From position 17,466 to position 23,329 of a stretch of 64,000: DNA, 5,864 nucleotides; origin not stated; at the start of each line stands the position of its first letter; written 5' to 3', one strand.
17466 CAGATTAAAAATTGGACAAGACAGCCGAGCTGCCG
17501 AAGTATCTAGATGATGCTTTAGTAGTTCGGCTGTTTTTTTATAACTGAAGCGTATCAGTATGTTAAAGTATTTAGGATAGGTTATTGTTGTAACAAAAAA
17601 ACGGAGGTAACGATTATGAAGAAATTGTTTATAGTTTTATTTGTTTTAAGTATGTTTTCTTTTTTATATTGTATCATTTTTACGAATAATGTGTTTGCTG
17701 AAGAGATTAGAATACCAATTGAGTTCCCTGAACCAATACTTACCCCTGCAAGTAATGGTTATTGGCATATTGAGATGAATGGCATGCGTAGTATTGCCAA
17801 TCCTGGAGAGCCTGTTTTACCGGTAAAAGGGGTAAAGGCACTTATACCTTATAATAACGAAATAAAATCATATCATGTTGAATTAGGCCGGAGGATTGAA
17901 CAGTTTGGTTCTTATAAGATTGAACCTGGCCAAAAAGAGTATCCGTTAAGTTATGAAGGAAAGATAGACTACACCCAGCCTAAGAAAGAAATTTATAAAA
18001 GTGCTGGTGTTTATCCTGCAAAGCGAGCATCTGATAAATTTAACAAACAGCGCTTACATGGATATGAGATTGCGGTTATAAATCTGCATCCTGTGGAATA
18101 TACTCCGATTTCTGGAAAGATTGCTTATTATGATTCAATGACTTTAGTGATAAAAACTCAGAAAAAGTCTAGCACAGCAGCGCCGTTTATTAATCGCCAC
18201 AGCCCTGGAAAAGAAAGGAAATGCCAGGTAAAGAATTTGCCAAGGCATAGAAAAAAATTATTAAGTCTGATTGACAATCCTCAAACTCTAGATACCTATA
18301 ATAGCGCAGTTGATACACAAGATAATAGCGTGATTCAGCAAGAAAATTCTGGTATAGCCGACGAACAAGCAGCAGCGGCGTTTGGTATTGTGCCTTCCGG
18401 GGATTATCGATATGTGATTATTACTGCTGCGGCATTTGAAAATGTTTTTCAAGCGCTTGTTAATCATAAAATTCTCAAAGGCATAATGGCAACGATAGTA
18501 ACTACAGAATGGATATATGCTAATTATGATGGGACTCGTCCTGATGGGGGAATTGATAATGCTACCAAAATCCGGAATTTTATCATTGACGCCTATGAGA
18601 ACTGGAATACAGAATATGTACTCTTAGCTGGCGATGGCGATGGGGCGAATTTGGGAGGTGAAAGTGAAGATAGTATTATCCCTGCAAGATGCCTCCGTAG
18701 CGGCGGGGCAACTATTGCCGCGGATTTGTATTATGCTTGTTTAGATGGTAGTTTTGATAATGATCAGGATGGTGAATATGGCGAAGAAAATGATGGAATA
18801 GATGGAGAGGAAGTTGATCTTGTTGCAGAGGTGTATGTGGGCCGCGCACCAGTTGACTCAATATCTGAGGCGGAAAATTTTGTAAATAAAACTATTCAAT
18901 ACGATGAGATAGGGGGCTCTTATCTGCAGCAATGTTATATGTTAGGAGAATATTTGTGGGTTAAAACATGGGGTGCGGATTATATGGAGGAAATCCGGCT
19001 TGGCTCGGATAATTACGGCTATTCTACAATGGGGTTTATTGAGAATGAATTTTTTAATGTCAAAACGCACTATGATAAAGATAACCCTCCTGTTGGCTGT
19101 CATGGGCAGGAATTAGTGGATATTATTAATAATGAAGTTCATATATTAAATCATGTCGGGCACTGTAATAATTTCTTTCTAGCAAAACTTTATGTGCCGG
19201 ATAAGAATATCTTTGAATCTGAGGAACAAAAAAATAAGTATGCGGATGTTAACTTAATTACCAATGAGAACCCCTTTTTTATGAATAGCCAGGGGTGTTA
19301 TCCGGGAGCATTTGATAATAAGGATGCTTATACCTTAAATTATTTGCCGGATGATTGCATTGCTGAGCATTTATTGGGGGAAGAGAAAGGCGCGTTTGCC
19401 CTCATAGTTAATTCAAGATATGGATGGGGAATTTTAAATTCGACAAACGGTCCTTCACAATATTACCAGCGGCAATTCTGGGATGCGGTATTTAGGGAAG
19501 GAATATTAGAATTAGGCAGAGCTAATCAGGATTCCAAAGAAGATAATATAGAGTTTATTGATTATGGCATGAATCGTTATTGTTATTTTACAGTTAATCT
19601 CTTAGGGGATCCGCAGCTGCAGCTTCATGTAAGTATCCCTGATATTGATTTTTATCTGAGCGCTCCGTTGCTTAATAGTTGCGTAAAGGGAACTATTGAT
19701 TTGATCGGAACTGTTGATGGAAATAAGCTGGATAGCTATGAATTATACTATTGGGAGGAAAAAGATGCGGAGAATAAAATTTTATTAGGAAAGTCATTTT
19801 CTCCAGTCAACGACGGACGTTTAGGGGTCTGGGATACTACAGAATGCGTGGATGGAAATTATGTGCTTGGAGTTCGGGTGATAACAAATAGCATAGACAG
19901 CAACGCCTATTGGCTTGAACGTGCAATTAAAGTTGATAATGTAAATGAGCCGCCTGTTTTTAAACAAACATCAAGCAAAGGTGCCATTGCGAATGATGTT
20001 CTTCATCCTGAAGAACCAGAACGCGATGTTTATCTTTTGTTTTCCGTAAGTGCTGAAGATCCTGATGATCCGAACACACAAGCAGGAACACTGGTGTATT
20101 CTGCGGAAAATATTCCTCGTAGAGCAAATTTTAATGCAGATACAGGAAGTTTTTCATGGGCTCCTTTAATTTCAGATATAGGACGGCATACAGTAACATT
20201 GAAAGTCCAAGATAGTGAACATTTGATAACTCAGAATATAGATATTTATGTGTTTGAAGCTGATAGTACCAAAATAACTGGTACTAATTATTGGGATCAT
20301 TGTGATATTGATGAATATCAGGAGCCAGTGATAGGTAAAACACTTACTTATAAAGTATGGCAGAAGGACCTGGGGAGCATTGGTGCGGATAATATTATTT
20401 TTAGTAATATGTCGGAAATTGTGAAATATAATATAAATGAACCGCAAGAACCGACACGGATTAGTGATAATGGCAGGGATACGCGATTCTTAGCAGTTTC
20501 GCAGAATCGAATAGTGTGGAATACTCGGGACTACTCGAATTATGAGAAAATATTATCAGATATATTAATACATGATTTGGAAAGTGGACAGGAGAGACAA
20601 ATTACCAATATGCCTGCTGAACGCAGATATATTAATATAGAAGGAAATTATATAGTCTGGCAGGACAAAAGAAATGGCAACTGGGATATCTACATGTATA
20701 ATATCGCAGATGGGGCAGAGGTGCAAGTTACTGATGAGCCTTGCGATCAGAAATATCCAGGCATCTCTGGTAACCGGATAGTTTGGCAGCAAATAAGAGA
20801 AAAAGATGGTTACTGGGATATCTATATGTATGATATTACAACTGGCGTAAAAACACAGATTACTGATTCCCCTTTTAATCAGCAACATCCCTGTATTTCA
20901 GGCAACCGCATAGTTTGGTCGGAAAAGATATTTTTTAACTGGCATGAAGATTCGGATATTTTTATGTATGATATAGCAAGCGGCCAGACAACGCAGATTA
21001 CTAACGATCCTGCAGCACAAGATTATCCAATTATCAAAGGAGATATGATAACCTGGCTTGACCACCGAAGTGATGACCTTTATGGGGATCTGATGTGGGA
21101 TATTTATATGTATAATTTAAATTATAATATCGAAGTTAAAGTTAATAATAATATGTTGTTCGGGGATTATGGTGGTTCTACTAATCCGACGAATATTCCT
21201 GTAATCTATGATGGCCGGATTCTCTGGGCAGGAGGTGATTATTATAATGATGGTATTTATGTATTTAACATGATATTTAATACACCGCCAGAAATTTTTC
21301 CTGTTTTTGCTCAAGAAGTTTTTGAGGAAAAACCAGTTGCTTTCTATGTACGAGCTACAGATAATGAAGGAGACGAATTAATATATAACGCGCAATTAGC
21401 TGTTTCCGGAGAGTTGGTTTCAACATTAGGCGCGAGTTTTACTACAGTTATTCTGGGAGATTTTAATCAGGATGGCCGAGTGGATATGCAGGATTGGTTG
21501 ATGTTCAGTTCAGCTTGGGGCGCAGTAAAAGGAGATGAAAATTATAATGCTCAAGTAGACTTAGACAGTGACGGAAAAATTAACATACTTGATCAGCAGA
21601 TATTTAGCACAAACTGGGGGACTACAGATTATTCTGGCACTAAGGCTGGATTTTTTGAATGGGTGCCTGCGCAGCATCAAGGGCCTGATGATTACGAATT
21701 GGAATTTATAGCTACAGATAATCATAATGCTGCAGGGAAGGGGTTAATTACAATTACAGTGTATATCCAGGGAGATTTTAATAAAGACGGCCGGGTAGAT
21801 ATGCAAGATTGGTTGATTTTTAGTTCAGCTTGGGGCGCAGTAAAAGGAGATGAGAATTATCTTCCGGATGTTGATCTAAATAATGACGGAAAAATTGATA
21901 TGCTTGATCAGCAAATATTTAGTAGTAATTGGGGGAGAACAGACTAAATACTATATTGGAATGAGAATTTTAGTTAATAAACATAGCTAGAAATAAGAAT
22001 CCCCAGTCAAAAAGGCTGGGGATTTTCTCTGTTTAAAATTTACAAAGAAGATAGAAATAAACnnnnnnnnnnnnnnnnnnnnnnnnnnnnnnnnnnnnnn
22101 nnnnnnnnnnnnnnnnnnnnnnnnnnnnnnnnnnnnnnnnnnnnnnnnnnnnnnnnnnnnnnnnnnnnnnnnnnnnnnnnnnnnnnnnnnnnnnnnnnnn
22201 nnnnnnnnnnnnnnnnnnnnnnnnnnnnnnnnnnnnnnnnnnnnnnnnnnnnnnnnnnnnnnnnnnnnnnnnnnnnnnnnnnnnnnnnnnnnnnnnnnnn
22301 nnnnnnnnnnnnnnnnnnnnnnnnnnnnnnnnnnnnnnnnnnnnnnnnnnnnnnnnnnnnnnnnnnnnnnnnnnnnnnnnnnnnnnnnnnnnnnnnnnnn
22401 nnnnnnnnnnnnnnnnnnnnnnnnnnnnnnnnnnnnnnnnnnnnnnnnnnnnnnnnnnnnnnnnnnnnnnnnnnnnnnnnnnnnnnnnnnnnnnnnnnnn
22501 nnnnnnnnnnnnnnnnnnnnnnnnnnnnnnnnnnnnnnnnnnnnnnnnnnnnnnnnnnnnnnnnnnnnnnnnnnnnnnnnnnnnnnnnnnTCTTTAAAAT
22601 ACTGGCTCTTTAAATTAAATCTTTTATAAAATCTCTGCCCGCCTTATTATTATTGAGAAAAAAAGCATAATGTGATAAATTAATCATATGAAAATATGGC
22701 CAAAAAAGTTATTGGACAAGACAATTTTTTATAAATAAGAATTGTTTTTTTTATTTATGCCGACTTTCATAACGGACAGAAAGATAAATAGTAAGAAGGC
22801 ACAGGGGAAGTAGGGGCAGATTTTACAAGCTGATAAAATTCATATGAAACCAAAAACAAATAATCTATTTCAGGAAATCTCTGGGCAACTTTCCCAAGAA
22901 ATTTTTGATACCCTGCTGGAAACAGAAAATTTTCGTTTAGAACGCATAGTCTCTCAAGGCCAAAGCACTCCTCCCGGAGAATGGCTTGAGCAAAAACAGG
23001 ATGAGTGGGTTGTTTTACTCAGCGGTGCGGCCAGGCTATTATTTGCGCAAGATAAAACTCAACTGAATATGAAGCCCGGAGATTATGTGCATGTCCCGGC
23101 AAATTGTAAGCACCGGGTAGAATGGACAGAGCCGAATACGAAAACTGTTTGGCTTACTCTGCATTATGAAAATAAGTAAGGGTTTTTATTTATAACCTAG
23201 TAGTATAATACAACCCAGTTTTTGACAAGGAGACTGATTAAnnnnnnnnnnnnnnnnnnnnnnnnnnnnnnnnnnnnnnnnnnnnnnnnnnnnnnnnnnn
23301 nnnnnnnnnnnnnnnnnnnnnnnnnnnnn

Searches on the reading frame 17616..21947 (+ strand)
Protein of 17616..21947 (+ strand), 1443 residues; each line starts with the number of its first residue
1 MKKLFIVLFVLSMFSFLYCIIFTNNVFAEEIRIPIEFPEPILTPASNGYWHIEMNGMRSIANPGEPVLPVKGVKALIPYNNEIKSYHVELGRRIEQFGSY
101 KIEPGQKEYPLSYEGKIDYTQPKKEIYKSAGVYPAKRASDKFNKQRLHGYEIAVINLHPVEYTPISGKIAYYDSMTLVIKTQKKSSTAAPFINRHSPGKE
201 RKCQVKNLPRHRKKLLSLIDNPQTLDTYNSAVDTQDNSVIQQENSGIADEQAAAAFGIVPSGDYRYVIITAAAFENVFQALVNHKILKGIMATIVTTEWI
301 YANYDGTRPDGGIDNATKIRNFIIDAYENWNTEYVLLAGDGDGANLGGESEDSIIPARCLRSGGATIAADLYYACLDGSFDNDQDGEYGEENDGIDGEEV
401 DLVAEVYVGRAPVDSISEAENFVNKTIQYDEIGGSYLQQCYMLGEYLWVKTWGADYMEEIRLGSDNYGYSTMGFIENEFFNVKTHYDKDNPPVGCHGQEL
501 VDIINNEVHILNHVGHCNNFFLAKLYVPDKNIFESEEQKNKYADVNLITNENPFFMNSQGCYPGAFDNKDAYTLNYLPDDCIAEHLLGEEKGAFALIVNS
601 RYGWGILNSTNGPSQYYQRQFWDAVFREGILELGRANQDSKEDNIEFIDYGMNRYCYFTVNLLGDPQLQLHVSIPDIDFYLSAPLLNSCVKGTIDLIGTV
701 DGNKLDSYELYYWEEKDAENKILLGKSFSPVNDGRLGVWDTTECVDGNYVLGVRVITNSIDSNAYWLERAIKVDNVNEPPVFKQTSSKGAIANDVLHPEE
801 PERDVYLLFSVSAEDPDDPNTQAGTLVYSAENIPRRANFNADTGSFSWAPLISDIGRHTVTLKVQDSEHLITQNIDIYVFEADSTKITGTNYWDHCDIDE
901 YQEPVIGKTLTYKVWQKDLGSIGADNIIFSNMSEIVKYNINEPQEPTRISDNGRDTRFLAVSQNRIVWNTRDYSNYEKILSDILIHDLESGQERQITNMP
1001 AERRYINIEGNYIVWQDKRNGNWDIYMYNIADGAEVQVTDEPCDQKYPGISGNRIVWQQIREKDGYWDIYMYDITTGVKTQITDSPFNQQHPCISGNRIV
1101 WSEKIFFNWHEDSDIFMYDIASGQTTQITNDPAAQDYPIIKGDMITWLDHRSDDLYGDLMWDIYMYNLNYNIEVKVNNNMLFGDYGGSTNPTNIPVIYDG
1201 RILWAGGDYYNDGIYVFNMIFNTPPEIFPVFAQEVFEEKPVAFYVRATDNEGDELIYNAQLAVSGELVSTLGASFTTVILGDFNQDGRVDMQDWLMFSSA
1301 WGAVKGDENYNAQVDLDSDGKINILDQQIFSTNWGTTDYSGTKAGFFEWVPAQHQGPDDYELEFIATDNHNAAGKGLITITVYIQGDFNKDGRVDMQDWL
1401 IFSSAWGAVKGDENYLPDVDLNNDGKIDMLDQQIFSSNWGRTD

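Call 51: search_protein_families(library=pfam, proteins=[window:17616-21947:+], max_evalue=0.00001)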
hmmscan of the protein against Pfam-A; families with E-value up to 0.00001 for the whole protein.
window:17616-21947:+ (1443 aa): 4 families
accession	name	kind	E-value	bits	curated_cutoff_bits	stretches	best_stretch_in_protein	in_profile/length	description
PF01364.23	Peptidase_C25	-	9.2e-55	186.8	23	1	266-670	1-374/374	Peptidase family C25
PF00404.24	Dockerin_1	-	5.7e-15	55.7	22.9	2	1386-1433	2-50/57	Dockerin type I domain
PF05345.18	He_PIG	-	3.3e-06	27.9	24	0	809-869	21-84/96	Putative Ig domain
PF08126.16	Propeptide_C25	-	6.9e-06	25.8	22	0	52-189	46-180/205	Propeptide_C25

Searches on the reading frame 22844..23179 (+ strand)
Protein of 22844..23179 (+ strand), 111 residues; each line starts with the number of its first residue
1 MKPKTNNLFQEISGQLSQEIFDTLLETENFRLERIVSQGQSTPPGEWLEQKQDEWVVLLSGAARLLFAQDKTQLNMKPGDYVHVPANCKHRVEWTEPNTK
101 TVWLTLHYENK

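Call 51: search_protein_families(library=pfam, proteins=[window:22844-23179:+], max_evalue=0.00001)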
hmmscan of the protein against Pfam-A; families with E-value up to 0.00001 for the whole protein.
window:22844-23179:+ (111 aa): 1 family
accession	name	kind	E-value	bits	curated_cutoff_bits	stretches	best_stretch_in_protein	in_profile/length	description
PF07883.17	Cupin_2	-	5.9e-08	32.7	27.2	1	43-105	11-68/70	Cupin domain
